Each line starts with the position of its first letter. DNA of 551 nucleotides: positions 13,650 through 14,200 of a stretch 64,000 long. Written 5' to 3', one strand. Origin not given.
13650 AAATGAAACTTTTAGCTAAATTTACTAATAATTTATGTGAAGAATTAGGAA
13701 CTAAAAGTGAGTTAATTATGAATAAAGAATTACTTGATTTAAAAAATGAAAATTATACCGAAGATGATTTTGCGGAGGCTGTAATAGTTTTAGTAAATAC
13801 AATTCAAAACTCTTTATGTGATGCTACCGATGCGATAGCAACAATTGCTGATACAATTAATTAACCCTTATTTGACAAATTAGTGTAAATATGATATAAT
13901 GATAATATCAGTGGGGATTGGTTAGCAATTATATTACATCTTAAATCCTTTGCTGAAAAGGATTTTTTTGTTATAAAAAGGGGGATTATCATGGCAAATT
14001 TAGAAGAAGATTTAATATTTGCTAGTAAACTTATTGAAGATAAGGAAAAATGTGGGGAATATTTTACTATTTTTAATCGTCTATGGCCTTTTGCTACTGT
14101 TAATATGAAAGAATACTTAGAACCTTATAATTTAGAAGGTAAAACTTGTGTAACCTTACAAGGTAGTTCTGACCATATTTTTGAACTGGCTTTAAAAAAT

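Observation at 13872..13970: Twin promoter-leader element, copy 1: candidate undescribed cis-regulatory RNA ahead of a DUF3419-cardiolipin synthase operon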

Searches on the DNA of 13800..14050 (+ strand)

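Call 8: search_rna_families(source=window, start=13800, end=14050, threshold=evalue, max_evalue=10)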
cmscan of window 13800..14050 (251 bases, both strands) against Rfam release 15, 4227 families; matches with E-value up to 10: 3.
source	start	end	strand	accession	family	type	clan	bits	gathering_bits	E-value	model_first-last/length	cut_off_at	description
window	13944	14019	+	RF02064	STnc370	Gene; sRNA;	-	17.9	54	7.6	1-71/71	no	Enterobacterial sRNA STnc370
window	13939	13979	+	RF01379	CRISPR-DR66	Gene; CRISPR;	CL00014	16.4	45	2.4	1-37/37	no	CRISPR RNA direct repeat element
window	13878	13969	+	RF01470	rli38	Gene; sRNA;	-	15.7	49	8.7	1-150/150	no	Listeria sRNA rli38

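Call 51: build_rna_model(alignment_id=A4, structure=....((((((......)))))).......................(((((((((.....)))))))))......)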
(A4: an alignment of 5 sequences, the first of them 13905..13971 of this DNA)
Model R1 built from alignment A4 (5 sequences, 74 columns); structure: as given.
model positions 67; base pairs 15; branch points 1; effective number of sequences 3.69; information 0.838 bits per position. Calibrated on 0.2 Mb of random sequence (short: E-values are rough).
structure used (alignment columns):
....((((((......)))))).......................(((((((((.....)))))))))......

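Call 52: search_with_rna_model(model_id=R1, sources=[window, L007, L008, L028, L031, L032, L035, L037, L038, L039, L040], max_evalue=10, make_alignment=true, show_alignments=8)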
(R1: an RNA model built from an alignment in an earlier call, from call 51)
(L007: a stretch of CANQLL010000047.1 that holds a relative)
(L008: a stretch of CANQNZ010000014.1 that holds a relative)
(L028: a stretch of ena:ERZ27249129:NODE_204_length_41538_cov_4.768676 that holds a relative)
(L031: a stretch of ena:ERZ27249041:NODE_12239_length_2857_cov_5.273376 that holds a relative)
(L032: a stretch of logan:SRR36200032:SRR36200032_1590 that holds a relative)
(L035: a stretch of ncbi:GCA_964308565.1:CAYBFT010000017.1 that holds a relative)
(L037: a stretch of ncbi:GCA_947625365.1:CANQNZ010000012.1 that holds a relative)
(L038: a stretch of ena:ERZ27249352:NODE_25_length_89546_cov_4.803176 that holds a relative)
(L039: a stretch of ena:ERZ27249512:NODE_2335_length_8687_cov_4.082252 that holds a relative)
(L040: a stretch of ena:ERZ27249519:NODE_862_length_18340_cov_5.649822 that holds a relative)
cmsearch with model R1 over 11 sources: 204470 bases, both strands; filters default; matches with E-value up to 10: 32.
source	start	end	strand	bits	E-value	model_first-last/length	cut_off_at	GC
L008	4590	4656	+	83.8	4.3e-15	1-67/67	no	0.3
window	13905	13970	+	81.5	1.4e-14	1-67/67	no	0.3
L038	9064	9132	+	76.9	1.3e-13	1-67/67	no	0.29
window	39557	39626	+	71.9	1.5e-12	1-67/67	no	0.3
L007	3694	3758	+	64.7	5.4e-11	1-67/67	no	0.29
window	57900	57975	-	20.8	0.14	1-67/67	no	0.24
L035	2100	2155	-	19.4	0.27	1-67/67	no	0.21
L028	17037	17080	-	17.2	0.82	19-62/67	no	0.27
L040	13729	13782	+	16.7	1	1-67/67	no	0.19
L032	12469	12522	-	16.6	1.1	1-67/67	no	0.19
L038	9105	9137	-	15.1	2.2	30-62/67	no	0.21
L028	11797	11834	-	14.8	2.6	1-67/67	no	0.42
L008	4628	4663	-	14.8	2.6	24-62/67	no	0.22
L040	12093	12152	+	14.6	2.9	1-67/67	no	0.3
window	56202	56254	+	14.3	3.4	1-67/67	no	0.21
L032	12400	12501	+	14.1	3.7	1-67/67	no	0.25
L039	5277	5340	-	13.5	5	1-67/67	no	0.25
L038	14701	14773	+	13.3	5.4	1-67/67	no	0.27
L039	3388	3433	-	13.2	5.7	20-62/67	no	0.24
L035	10370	10424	-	12.6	7.8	1-67/67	no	0.2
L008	7617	7670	-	12.3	9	1-67/67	no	0.19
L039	599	656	+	12.2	9.7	1-67/67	no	0.21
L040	5234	5295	+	12.1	9.8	1-67/67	no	0.26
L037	8081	8128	-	12.1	9.9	1-67/67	no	0.17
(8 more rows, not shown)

Alignment A5: 32 matches aligned to the model, 138 columns, each read 5' to 3' on its own strand. Consensus structure (alignment columns), stored with it:
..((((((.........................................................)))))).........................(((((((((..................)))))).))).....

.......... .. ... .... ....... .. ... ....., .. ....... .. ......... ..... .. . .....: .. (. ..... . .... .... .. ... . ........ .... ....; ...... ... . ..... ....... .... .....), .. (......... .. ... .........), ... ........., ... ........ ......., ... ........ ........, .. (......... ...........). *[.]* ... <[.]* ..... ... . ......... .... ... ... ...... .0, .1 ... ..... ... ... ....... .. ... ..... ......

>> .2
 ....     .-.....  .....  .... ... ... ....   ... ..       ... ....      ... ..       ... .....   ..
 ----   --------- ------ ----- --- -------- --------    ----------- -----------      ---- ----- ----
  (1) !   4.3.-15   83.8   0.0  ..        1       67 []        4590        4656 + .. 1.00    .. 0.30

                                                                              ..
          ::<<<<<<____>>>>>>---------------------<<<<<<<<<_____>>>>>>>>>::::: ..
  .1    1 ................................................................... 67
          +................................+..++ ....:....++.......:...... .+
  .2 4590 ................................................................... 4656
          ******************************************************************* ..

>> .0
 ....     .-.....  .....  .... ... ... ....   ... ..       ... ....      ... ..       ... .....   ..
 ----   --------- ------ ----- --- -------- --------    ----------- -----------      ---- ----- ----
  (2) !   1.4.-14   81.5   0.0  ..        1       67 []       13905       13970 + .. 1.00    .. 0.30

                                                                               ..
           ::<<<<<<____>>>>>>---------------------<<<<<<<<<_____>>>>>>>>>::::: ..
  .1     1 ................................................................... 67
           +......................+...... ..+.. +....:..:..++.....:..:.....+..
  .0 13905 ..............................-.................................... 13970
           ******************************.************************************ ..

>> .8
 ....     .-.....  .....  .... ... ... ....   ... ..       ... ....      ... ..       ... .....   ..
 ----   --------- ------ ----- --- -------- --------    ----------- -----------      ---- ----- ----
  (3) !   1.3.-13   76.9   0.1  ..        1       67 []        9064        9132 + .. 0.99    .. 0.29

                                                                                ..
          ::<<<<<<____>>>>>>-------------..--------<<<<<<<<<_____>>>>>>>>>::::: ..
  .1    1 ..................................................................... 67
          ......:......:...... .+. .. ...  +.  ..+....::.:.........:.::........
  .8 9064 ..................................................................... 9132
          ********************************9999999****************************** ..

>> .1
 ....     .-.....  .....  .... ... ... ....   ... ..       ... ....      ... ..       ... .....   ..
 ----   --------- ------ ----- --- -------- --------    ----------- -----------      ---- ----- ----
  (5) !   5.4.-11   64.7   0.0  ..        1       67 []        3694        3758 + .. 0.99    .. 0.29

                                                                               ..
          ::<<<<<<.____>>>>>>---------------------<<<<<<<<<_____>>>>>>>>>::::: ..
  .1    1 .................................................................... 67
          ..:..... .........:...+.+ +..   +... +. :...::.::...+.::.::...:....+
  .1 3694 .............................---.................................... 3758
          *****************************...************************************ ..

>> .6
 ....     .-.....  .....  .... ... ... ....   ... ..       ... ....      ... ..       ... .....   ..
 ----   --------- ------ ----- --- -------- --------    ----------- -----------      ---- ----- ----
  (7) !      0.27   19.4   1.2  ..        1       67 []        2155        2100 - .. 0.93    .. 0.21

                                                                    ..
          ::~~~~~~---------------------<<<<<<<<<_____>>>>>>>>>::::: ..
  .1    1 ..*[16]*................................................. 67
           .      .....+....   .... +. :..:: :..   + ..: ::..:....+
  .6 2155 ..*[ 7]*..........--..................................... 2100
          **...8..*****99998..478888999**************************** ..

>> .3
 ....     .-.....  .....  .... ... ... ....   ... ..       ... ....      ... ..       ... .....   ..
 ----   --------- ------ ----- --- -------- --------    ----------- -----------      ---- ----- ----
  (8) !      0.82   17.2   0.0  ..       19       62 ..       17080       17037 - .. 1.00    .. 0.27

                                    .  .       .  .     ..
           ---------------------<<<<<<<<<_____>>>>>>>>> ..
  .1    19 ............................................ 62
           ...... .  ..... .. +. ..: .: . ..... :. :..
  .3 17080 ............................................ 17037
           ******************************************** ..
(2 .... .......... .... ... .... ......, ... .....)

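Call 59: search_with_rna_model(model_id=R1, sources=[L041, L042, L043], max_evalue=1, show_alignments=4)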
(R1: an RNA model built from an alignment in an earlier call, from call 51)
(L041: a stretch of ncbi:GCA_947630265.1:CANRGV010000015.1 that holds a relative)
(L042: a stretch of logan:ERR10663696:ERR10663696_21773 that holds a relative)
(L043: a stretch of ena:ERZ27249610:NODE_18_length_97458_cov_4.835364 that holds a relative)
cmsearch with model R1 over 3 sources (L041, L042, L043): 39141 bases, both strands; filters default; matches with E-value up to 1: 3.
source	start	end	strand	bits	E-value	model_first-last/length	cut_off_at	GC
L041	60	122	+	61.7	4.5e-11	1-67/67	no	0.29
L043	9919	9982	+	42.6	5.7e-07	1-67/67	no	0.28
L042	3355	3410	+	27.1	0.0011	1-67/67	no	0.3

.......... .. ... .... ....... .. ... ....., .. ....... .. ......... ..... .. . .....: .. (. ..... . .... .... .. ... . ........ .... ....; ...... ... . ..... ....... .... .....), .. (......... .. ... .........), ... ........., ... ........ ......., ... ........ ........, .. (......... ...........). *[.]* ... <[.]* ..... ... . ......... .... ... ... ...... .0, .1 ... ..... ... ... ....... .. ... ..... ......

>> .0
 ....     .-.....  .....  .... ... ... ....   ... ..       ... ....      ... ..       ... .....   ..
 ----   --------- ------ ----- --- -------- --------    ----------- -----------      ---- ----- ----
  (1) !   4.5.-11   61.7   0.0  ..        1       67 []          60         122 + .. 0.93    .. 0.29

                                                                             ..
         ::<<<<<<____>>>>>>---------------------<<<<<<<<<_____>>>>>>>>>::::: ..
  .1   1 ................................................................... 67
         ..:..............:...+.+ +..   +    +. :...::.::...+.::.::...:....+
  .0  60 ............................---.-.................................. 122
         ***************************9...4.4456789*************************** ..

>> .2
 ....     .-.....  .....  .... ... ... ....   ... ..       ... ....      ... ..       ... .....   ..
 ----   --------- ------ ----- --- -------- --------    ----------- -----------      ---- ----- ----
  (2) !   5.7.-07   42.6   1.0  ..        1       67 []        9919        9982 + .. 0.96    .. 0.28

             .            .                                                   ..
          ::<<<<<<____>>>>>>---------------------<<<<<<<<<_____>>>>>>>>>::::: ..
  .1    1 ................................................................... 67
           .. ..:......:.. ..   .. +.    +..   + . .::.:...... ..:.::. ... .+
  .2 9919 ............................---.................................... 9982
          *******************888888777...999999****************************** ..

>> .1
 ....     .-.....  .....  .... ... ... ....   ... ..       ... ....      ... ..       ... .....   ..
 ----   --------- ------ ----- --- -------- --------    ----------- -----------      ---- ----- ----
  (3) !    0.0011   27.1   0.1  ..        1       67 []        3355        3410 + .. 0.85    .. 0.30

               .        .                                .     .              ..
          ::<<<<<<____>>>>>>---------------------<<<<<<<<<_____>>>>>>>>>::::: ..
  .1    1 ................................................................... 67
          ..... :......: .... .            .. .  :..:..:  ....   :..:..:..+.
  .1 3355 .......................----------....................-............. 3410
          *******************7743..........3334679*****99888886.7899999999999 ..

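Call 67: search_with_rna_model(model_id=R1, sources=[window, L007, L008, L038, L041, L042, L043], max_evalue=0.01, make_alignment=true)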
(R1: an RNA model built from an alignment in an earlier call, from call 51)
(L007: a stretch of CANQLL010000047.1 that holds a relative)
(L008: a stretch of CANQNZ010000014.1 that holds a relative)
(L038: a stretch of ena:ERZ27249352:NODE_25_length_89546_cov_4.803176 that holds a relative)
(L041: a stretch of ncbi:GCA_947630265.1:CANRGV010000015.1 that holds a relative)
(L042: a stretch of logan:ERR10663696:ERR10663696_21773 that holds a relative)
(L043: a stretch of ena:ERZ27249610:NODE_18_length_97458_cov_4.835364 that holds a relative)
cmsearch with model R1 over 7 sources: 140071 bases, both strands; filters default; matches with E-value up to 0.01: 8.
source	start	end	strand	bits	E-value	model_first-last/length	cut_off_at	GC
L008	4590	4656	+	83.8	2.9e-15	1-67/67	no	0.3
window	13905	13970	+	81.5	9.4e-15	1-67/67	no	0.3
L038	9064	9132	+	76.9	9.1e-14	1-67/67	no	0.29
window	39557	39626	+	71.9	1e-12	1-67/67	no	0.3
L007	3694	3758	+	64.7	3.7e-11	1-67/67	no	0.29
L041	60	122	+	61.7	1.6e-10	1-67/67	no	0.29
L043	9919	9982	+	42.6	2e-06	1-67/67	no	0.28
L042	3355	3410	+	27.1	0.0041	1-67/67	no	0.3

Alignment A6: 8 matches aligned to the model, 71 columns, each read 5' to 3' on its own strand. Consensus structure (alignment columns), stored with it:
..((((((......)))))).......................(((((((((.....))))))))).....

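Call 81: build_rna_model(alignment_id=A6)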
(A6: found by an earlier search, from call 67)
Model R2 built from alignment A6 (8 sequences, 71 columns); structure: stored with the alignment.
model positions 64; base pairs 15; branch points 1; effective number of sequences 5.33; information 0.875 bits per position. Calibrated on 0.2 Mb of random sequence (short: E-values are rough).
structure used (alignment columns):
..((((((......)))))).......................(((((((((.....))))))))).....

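Call 82: search_with_rna_model(model_id=R2, source=window, filters=off, max_evalue=5)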
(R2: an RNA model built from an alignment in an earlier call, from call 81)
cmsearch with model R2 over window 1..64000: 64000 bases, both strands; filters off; matches with E-value up to 5: 26.
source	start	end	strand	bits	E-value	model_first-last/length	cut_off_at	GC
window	13905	13970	+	73.3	5.2e-14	1-64/64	no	0.3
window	39557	39626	+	62.9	1.2e-11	1-64/64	no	0.3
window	57900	57975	-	22.6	0.015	1-64/64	no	0.24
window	24373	24425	+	17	0.28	1-64/64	no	0.25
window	15018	15062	+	16.8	0.32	1-64/64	no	0.22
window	36202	36267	+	16.1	0.45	1-64/64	no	0.26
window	34632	34690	+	16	0.47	1-64/64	no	0.19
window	13943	13978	-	15.5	0.62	24-59/64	no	0.22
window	14889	14940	+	15.2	0.71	1-64/64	no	0.21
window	20680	20758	+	14.7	0.92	1-64/64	no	0.23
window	48230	48305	-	13.8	1.5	1-64/64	no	0.26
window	21207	21259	-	13.5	1.7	1-64/64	no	0.25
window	20726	20779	-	13.5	1.7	1-64/64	no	0.2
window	31517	31598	+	13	2.2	1-64/64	no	0.28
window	11804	11861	-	12.6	2.7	1-64/64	no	0.22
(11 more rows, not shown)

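Call 83: search_with_rna_model(model_id=R2, sources=[L007, L008, L028, L031, L032, L035, L037, L038, L039, L040, L041, L042, L043], max_evalue=1)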
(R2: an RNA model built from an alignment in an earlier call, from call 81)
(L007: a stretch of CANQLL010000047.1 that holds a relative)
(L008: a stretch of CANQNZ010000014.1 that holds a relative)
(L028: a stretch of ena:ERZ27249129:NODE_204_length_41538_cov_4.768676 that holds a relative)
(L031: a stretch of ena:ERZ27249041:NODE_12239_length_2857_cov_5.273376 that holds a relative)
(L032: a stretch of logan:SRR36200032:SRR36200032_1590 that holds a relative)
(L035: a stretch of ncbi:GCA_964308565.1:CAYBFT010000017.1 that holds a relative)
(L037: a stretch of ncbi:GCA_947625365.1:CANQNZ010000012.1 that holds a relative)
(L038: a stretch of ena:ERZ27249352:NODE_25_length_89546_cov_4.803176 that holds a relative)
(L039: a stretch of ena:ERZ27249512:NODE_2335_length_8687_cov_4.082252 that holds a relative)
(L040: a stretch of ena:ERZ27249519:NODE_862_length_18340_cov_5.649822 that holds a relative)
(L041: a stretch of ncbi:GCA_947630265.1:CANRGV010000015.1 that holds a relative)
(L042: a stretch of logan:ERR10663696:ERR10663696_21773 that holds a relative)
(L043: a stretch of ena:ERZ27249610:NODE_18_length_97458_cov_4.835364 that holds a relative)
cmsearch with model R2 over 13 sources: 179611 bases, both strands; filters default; matches with E-value up to 1: 8.
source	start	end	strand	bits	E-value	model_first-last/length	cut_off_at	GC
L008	4590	4656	+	73.4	1.3e-13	1-64/64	no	0.3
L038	9064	9132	+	71.4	3.8e-13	1-64/64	no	0.29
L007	3694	3758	+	71.2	4.4e-13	1-64/64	no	0.29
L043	9919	9982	+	68.6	1.6e-12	1-64/64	no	0.28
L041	60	122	+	68.2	2.1e-12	1-64/64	no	0.29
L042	3355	3410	+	57.5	5.4e-10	1-64/64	no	0.3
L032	12469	12522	-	22.5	0.045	1-64/64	no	0.19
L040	13729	13782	+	19.4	0.22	1-64/64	no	0.19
